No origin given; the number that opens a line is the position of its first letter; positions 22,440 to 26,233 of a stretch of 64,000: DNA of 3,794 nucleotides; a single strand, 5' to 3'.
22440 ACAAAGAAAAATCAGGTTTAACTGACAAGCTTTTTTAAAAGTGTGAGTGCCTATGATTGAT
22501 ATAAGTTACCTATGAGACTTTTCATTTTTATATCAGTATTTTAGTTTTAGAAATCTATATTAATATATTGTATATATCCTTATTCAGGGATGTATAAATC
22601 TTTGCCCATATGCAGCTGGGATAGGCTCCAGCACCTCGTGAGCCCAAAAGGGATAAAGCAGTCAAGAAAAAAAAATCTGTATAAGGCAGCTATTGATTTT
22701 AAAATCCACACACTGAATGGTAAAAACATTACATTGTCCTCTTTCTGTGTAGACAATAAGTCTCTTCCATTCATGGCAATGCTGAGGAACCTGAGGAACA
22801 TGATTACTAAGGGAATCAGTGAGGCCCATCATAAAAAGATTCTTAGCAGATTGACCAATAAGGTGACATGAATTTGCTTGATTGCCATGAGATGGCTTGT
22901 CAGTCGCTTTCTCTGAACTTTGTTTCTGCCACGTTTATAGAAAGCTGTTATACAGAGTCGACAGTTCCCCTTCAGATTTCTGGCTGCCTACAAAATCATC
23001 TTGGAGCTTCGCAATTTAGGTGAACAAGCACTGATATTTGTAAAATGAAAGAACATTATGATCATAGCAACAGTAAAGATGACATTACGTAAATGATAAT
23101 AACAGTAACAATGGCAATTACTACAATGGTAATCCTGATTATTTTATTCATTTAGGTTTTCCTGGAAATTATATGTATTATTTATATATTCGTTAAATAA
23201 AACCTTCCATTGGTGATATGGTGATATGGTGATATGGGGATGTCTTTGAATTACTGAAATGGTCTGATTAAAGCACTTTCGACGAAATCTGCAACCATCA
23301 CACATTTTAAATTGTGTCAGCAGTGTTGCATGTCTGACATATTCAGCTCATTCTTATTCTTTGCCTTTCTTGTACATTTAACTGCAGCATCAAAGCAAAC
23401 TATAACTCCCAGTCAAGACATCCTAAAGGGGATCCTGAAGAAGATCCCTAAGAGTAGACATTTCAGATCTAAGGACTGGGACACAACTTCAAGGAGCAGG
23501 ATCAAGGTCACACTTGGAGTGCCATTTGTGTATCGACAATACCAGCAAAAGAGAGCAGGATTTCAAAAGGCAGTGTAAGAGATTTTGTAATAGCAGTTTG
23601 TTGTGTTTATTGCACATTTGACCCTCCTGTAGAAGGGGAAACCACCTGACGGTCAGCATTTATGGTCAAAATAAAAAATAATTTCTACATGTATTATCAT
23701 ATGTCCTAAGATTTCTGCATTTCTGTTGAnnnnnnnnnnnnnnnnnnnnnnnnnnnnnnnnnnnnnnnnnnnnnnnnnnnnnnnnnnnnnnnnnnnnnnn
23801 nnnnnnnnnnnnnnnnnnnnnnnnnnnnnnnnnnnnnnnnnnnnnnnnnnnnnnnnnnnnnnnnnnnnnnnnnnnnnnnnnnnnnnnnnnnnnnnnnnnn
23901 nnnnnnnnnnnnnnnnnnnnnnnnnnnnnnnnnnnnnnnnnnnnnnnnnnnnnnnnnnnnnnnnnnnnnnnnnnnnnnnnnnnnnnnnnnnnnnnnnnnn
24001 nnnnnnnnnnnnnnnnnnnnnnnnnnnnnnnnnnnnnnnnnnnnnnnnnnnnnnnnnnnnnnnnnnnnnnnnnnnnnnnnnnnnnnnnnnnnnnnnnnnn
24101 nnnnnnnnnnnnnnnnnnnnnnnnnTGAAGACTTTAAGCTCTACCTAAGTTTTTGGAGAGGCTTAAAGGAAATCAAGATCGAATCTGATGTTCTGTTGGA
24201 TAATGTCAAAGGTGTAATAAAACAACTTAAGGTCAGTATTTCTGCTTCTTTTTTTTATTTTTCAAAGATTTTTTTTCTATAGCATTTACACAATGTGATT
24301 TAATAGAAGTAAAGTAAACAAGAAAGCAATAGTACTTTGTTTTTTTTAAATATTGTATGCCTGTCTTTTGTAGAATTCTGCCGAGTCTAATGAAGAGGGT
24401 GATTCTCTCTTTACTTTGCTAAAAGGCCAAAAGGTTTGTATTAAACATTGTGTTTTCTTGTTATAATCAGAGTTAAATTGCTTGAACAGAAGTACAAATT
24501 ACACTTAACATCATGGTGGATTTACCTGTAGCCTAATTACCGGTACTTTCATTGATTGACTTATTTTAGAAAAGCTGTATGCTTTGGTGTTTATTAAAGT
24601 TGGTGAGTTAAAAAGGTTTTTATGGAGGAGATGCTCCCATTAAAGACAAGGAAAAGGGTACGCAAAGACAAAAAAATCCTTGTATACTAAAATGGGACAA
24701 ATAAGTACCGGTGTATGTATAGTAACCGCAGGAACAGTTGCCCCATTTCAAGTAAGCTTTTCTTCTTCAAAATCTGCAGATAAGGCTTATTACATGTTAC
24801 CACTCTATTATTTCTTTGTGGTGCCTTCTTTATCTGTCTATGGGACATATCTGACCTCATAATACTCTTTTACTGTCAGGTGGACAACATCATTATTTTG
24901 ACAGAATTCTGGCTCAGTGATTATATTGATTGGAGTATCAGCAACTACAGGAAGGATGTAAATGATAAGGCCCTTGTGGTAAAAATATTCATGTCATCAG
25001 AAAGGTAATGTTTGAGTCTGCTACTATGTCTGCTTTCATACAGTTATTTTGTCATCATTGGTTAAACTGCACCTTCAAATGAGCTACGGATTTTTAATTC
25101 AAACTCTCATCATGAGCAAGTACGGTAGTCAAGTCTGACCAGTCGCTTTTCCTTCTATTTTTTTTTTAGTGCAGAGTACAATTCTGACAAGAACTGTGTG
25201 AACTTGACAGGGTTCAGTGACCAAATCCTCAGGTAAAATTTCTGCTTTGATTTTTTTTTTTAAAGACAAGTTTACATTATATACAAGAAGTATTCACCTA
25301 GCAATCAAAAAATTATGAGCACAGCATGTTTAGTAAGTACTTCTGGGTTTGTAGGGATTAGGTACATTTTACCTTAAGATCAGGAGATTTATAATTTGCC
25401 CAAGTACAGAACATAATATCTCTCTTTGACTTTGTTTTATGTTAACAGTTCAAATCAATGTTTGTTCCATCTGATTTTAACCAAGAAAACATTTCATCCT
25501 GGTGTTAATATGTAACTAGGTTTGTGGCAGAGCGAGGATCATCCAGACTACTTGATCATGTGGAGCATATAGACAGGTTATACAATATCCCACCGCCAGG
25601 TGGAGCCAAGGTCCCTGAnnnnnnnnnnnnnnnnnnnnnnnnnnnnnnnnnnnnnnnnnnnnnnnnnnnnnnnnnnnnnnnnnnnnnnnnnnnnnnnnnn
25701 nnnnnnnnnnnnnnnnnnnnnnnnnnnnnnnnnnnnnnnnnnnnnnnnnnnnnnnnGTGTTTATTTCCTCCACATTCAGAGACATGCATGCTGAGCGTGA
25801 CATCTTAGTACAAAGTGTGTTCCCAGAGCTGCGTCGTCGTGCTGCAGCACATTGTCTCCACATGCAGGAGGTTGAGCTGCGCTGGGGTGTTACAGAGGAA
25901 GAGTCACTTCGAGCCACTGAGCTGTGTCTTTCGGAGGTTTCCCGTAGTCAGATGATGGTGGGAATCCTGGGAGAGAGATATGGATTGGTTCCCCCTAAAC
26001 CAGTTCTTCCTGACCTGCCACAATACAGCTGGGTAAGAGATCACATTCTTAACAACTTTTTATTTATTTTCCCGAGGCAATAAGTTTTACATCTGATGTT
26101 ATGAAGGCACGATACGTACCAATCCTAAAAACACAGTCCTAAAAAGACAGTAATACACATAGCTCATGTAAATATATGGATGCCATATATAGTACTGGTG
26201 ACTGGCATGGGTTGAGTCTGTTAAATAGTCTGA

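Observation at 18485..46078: Complete TEP1 (telomerase/vault-associated NACHT-WD40 protein) orthologue reconstructed as 53 phase-consistent exons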

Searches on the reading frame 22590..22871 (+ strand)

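Call 4: search_protein_families(library=pfam, proteins=[window:22590-22871:+], max_evalue=0.01)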
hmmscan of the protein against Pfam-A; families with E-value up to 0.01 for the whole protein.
window:22590-22871:+ (93 aa): 1 family
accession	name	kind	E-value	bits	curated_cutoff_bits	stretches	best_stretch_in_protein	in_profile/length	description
PF05731.17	TROVE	-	2.8e-10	40.4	23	1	54-91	297-334/442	TROVE domain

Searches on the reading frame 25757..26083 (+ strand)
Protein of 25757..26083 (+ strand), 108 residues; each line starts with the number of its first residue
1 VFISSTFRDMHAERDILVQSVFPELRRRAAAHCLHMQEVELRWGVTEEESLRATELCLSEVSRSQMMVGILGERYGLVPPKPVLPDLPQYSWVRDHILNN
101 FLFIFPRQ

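Call 3: find_homologous_proteins(query=window:25757-26035:+, max_evalue=0.00001)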
Query seq(93 aa) (93 aa): 767 proteins with E <= 0.00001 among 820 candidates; the best 120 are listed.
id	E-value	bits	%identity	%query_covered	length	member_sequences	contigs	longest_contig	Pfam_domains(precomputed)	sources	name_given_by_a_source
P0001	1.4e-53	196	98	100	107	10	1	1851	PF13271.12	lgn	-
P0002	1.1e-51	190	96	100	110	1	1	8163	PF13271.12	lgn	-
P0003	8.3e-51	188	92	100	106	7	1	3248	PF13271.12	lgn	-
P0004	1.3e-50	187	92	100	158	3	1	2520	PF13271.12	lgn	-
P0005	2.5e-50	186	92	100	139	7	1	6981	PF13271.12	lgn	-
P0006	3.3e-50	186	92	100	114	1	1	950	PF13271.12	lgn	-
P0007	1.3e-49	184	90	100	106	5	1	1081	PF13271.12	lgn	-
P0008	3.0e-49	183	91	100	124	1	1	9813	PF13271.12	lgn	-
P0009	3.5e-49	182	90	100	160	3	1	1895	PF13271.12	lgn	-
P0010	4.2e-49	182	90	100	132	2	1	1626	PF13271.12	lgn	-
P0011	4.4e-49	182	90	100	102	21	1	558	PF13271.12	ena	-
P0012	1.2e-48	181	90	100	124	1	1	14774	PF13271.12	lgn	-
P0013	3.3e-48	179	88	100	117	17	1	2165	PF13271.12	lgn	-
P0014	2.5e-47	176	85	100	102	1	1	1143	PF13271.12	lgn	-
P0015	2.8e-47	176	86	100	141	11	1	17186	PF13271.12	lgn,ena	-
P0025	7.5e-46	172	84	100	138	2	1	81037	PF13271.12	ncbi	-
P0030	1.7e-44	167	82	100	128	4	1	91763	PF13271.12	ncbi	-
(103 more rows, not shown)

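Call 4: search_protein_families(library=pfam, proteins=[window:25757-26083:+], max_evalue=0.01)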
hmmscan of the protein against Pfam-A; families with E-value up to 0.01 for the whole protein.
window:25757-26083:+ (108 aa): 2 families
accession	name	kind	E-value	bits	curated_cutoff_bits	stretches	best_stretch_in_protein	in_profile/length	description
PF13271.11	DUF4062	-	1.9e-13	50.9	24.7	1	2-80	3-69/82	Domain of unknown function (DUF4062)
PF12644.12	DUF3782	-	0.0018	18.9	24.4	0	24-53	19-48/78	Protein of unknown function (DUF3782)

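Call 24: find_encoding_contigs(protein=P0025, flank=10000, max_places=2)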
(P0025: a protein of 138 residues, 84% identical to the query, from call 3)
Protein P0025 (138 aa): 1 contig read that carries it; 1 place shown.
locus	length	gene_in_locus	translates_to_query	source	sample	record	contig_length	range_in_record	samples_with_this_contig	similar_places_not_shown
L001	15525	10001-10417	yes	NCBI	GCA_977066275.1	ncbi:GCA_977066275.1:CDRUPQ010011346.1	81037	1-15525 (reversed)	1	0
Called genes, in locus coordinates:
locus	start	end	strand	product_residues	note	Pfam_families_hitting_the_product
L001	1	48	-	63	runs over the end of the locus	-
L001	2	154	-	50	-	-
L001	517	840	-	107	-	-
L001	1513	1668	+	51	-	-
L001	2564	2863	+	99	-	-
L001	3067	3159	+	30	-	-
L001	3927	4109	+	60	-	PF05731:TROVE (weak)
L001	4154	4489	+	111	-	PF05731:TROVE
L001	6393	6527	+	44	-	-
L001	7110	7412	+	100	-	-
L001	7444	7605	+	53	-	-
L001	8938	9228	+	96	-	-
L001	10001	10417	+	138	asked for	PF13271:DUF4062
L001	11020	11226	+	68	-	-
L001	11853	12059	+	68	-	-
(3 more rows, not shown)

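Call 25: find_encoding_contigs(protein=P0030, flank=10000, max_places=2)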
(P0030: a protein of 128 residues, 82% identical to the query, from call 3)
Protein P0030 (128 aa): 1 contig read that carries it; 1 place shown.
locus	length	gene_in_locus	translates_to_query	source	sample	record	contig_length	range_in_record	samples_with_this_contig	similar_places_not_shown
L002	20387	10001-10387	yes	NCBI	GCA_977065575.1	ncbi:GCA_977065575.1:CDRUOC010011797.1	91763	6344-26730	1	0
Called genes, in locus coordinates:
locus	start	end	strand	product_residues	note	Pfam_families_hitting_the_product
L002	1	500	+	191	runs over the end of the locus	-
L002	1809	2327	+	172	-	-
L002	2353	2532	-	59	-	-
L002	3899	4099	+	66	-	PF05731:TROVE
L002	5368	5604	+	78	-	-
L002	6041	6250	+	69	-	-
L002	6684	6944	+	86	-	-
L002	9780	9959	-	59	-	-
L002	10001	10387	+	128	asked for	PF13271:DUF4062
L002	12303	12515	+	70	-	-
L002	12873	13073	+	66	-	-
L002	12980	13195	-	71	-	-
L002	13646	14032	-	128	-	-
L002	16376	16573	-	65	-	-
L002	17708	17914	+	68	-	-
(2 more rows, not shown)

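Call 51: find_encoding_contigs(protein=window:25757-26083:+, flank=2000, max_places=3)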
Protein window:25757-26083:+ (108 aa): no gene with exactly this product is on record in the collection.
